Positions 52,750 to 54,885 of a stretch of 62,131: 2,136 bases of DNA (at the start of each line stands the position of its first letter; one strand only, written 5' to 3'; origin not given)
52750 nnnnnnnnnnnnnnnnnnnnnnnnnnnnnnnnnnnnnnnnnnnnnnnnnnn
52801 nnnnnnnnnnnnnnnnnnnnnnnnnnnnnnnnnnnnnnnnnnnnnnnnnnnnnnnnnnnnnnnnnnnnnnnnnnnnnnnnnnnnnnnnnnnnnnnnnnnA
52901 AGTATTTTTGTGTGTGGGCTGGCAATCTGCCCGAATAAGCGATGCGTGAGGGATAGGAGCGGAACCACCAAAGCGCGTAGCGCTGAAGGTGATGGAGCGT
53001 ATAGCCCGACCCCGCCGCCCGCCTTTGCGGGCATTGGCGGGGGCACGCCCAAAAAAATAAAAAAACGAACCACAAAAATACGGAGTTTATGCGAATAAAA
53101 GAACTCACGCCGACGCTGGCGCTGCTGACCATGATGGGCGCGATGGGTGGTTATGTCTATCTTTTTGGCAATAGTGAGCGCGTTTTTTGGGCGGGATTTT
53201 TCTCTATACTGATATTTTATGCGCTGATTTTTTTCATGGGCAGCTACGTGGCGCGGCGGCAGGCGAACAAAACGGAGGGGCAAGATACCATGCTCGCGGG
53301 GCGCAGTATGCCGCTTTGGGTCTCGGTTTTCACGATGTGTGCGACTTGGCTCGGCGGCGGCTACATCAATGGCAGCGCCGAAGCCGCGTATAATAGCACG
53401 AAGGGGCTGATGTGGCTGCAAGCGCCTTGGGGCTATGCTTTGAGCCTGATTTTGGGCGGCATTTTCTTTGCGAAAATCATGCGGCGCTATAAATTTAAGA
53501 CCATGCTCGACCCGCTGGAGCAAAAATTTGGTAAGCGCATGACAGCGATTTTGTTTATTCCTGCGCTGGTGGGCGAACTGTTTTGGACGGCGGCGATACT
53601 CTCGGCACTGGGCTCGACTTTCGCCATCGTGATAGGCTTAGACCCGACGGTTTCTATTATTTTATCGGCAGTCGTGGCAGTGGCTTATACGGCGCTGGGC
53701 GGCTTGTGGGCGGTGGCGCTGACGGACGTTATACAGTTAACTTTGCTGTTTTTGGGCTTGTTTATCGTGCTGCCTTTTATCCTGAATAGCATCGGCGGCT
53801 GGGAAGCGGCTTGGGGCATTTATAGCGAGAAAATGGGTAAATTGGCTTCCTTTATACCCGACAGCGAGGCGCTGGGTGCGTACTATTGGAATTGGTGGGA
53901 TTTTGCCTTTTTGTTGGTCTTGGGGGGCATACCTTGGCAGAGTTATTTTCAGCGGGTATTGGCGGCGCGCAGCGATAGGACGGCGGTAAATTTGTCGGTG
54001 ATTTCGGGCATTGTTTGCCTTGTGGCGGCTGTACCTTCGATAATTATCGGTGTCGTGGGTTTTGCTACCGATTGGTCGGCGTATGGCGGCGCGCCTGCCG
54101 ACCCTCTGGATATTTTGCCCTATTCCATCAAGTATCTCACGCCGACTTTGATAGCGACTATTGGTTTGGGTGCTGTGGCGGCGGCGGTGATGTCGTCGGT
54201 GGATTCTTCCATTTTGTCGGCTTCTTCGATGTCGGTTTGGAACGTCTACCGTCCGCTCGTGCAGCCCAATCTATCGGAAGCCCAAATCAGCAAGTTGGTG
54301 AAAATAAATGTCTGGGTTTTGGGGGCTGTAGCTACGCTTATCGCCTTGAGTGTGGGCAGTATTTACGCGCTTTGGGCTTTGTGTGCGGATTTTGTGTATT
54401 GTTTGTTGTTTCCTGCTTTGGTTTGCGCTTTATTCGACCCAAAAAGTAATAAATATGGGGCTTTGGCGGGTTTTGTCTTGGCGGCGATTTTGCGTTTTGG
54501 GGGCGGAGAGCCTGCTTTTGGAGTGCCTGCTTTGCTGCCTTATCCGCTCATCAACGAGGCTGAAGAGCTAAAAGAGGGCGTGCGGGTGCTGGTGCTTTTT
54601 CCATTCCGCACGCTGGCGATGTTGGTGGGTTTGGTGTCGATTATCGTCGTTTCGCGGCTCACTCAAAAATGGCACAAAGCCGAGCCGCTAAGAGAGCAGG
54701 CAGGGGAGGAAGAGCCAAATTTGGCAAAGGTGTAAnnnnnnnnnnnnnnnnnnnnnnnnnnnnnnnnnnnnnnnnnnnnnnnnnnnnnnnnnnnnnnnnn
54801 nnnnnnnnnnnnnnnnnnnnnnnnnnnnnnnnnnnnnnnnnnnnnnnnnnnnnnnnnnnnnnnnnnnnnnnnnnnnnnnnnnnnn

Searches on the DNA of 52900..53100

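Call 46: search_rna_families(source=window, start=52900, end=53100, threshold=evalue, max_evalue=10, show_alignments=2)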
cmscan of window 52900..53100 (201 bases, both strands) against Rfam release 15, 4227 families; matches with E-value up to 10: 6.
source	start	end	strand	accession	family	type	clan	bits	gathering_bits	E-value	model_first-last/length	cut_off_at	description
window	52934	53015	+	RF01705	Flavo-1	Gene; sRNA;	-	25.5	42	0.0014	1-76/76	no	Flavo-1 RNA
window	53008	53068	+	RF02619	BSnc115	Gene; sRNA;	-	13.2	115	4.3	1-91/91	no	Brucella sRNA 115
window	52980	53056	-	RF00483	IRES_IGF2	Cis-reg; IRES;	-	11.1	70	3.1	1-121/121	no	Insulin-like growth factor II IRES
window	52929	52940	+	RF01121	sR38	Gene; snRNA; snoRNA; CD-box;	-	10.2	50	3.3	48-59/59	no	Small nucleolar RNA sR38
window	53014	53040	-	RF01519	CC0196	Gene; sRNA;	-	9.4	35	9.2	33-57/58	no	Caulobacter sRNA CC0196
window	53018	53041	+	RF02424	Bp2_287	Gene; sRNA;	-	8.7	70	7.8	7-31/174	no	Burkholderia sRNA Bp2_Cand287_SIPHT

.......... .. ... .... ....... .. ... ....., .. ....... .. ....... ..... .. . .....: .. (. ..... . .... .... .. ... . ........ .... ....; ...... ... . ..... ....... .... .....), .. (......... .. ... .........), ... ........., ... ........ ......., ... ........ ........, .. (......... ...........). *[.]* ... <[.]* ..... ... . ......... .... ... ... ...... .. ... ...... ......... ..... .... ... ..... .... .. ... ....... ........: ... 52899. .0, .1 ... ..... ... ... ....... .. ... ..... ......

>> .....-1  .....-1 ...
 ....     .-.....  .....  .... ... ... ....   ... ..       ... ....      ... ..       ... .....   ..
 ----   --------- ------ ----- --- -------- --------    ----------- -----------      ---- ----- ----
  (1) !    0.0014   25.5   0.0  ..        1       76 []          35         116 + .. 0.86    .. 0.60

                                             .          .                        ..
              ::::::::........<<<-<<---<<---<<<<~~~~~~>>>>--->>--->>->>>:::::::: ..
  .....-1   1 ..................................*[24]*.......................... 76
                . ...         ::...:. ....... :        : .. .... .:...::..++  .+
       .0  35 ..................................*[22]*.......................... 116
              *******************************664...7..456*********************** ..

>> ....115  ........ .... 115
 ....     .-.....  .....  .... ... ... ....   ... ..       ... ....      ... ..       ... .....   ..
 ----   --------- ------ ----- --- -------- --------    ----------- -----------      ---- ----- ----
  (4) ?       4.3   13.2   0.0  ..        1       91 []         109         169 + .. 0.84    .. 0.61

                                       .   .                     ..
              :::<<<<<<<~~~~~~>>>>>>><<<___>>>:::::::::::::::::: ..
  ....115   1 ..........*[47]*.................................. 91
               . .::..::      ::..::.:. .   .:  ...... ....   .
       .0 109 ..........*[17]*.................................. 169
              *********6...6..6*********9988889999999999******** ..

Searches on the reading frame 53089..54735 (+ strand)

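Call 14: search_protein_families(library=ncbifam, proteins=[window:53089-54735:+])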
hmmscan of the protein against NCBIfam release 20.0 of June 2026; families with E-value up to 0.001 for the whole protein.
window:53089-54735:+ (548 aa): 7 families
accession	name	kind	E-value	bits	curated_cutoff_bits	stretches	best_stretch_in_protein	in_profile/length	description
TIGR00813.1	sss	superfamily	6.4e-47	160.5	184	1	69-463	3-409/411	sodium/solute symporter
TIGR02121.1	Na_Pro_sym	equivalog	9.7e-26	90.5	515.5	1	39-468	6-433/488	sodium/proline symporter PutP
TIGR02119.1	panF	equivalog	1.6e-25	90.1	328.05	1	40-464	7-429/471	sodium/pantothenate symporter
NF007790.0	PRK10484.1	equivalog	5.4e-17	61.8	401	1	36-467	5-446/527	solute:sodium symporter family transporter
TIGR03648.1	Na_symport_lg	subfamily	1.6e-16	59.9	320.75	2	347-528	355-533/547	VC_2705 family sodium/solute symporter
NF011948.0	PRK15419.1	equivalog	7.6e-09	34.9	955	1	42-467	12-439/502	sodium/proline symporter PutP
NF046076.1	monocarbox_MctP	equivalog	2.5e-08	33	625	1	41-466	6-431/481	monocarboxylate uptake permease MctP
